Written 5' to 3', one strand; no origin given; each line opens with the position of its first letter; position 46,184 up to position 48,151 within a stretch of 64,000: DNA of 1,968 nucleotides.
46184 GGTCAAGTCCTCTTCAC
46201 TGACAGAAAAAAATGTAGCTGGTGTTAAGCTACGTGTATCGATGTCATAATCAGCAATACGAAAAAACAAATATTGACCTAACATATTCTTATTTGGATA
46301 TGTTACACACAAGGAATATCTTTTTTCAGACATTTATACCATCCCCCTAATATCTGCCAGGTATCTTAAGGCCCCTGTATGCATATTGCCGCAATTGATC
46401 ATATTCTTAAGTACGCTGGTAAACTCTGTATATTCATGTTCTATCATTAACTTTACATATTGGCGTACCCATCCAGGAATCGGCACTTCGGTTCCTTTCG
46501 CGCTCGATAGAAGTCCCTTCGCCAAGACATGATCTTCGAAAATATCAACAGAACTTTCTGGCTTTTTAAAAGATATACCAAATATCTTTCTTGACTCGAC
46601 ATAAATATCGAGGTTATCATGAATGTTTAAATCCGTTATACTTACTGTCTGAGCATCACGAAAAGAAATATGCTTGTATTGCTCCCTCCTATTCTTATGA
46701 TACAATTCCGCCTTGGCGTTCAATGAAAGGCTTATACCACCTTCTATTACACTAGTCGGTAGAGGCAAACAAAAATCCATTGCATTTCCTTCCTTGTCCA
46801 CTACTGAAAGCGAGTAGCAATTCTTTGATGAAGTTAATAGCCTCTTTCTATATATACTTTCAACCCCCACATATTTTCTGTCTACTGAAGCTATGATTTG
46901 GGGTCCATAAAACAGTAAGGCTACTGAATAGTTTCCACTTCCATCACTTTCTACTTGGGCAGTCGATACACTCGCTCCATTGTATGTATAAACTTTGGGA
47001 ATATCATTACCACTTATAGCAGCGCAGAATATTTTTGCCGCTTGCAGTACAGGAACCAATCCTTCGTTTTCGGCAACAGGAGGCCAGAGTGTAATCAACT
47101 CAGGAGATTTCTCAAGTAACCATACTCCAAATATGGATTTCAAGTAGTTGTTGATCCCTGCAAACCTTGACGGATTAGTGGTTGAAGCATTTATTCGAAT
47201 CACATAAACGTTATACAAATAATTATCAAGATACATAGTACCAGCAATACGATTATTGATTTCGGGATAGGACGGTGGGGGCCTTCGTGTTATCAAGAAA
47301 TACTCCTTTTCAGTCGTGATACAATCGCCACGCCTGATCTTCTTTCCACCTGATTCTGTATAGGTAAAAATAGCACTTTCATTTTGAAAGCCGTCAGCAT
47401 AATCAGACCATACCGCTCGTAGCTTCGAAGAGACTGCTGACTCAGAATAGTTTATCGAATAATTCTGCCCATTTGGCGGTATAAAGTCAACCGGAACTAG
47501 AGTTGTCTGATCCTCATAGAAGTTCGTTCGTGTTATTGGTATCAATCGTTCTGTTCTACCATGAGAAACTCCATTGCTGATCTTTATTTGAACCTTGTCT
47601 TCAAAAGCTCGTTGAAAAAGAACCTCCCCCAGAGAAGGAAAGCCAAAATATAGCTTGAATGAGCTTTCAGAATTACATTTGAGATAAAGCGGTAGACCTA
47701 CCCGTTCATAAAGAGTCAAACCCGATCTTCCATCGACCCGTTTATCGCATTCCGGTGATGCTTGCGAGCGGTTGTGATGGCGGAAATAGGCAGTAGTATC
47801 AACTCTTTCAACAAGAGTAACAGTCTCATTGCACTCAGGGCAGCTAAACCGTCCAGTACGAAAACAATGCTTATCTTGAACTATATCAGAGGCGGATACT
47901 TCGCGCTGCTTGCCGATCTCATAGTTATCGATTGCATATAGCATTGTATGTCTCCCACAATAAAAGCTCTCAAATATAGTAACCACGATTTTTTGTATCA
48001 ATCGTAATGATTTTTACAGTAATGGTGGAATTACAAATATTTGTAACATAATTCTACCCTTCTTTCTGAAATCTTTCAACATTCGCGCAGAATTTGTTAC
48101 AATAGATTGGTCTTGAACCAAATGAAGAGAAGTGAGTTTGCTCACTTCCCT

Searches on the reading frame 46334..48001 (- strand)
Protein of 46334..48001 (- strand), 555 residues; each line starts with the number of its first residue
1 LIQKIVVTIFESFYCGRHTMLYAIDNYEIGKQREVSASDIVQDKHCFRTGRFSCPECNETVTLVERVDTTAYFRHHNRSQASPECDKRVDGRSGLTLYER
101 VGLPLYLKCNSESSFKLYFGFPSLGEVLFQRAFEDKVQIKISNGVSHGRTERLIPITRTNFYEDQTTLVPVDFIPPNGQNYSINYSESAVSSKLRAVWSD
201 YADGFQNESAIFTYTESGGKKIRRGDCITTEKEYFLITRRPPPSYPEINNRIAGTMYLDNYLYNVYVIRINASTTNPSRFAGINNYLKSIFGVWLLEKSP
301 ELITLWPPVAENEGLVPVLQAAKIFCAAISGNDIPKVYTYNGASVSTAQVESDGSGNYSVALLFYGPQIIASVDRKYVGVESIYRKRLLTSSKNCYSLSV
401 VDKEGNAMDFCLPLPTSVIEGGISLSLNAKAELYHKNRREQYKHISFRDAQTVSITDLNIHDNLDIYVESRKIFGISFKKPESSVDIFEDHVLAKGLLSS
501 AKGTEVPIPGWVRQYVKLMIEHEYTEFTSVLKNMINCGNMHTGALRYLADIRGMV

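Call 5: search_protein_families(library=pfam, proteins=[window:46334-48001:-], max_evalue=0.01)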
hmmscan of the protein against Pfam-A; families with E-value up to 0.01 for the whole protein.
window:46334-48001:- (555 aa): 1 family
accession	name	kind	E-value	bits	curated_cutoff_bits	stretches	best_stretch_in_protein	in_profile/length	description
PF25169.1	DUF7830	-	0.0013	19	27.5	1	49-81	32-64/72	Domain of unknown function (DUF7830)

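Call 6: search_protein_families(library=padloc, proteins=[window:46334-48001:-], max_evalue=0.01)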
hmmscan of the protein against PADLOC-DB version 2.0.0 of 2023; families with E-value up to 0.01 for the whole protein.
window:46334-48001:- (555 aa): 3 families
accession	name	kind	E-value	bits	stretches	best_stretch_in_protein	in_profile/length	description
PDLC00004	DruB1|DruB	-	1.5e-08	32.1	1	42-239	13-207/504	Unknown function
PDLC00003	DruB1|DruB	-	1.3e-06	25.7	1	31-315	9-286/477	Unknown function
PDLC00005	DruB1|DruB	-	0.00043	17.1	1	39-99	11-70/552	Unknown function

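Call 42: search_protein_families(library=ncbifam, proteins=[window:46334-47944:-], max_evalue=0.01)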
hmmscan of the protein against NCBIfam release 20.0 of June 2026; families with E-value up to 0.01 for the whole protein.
window:46334-47944:- (536 aa): 0 families

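Call 61: search_solved_structures(query=window:46334-47944:-, max_evalue=1)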
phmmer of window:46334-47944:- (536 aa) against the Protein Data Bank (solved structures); distinct sequences matched with E-value up to 1: 1.
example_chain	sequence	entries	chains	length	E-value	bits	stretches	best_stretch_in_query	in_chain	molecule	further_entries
2i13_A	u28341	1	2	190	0.84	11.4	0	16-82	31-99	Aart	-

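Call 72: search_protein_families(library=pfam, alignment_id=A4, max_evalue=0.01)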
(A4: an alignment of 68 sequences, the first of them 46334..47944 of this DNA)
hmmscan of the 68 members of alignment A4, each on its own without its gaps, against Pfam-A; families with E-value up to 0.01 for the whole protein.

A. member 1, window:46334-47944:- (536 aa): 1 family
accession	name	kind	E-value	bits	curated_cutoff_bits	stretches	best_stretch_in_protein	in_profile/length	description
PF25169.1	DUF7830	-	0.0012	19.1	27.5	1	30-62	32-64/72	Domain of unknown function (DUF7830)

B. families by the number of members that match (of 68 scanned): 23 families
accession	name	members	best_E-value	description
PF25164.1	CoiA_N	16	3.4e-09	Competence protein CoiA, N-terminal domain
PF25169.1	DUF7830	11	5.4e-05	Domain of unknown function (DUF7830)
PF07754.17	HVO_2753_ZBP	5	0.00086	Small zinc finger protein HVO_2753-like, Zn-binding pocket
PF08614.16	ATG16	2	0.00057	Autophagy protein 16 (ATG16)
PF13408.12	Zn_ribbon_recom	2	0.005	Recombinase zinc beta ribbon domain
PF23067.1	MG280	2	0.0061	Uncharacterised protein MG280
PF10046.14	BLOC1_2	1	4e-05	Biogenesis of lysosome-related organelles complex-1 subunit 2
PF07888.16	CALCOCO1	1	0.00013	Calcium binding and coiled-coil domain (CALCOCO1) like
PF06419.17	COG6_N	1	0.00029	Conserved oligomeric complex COG6, N-terminal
PF05911.16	FPP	1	0.00036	Filament-like plant protein, long coiled-coil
PF04912.19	Dynamitin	1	0.00078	Dynamitin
PF07889.17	DUF1664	1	0.00093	Protein of unknown function (DUF1664)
PF12329.13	TMF_DNA_bd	1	0.0011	TATA element modulatory factor 1 DNA binding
PF16535.10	T3SSipB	1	0.0012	Type III cell invasion protein SipB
PF12137.13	RapA_C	1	0.0016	RNA polymerase recycling family C-terminal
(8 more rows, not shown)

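Call 74: search_protein_families(library=phrogs, proteins=[window:46334-47944:-], max_evalue=0.01)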
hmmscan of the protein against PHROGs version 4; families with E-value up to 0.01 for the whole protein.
window:46334-47944:- (536 aa): 0 families
